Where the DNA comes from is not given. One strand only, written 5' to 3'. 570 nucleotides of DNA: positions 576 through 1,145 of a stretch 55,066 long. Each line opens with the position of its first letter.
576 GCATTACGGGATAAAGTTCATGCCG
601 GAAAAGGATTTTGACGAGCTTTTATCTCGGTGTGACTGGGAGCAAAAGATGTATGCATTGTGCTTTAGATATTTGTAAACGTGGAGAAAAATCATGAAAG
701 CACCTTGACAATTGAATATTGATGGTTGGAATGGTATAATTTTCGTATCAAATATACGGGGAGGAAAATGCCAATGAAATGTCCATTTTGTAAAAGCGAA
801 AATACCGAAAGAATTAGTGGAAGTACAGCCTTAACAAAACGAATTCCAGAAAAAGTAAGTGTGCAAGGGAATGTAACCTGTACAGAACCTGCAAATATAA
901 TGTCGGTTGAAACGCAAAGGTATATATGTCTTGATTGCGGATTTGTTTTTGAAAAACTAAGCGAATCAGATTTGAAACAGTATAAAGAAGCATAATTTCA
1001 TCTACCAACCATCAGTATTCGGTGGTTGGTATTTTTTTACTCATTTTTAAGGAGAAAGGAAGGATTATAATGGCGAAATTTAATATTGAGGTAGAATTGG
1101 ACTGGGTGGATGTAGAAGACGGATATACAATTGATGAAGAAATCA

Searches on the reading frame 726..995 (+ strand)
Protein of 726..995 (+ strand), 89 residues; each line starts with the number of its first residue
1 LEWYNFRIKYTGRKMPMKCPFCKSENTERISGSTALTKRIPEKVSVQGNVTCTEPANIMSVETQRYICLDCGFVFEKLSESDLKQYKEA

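Call 64: search_protein_families(library=pfam, proteins=[window:726-995:+], max_evalue=0.001)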
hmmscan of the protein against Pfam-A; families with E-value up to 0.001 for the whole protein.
window:726-995:+ (89 aa): 5 families
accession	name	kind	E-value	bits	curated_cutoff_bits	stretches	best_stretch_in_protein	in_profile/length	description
PF23451.1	Zn_ribbon_PaaD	-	1.9e-05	24.6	27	1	12-35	10-35/53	PaaD zinc beta ribbon domain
PF09723.15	Zn_ribbon_8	-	3.4e-05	24.2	34.4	0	66-81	6-21/41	Zinc ribbon domain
PF21349.2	RUBY_RBDX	-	0.00015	21.6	26.5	0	10-24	10-24/30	Rubrerythrin, rubredoxin-like domain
PF08271.17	Zn_Ribbon_TF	-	0.00017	21.5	29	0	17-29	1-13/43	TFIIB zinc-binding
PF23470.1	Zn_ribbon_PF0610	-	0.00049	20.2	26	0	14-28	16-30/39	PF0610 rubredoxin-like zinc beta-ribbon domain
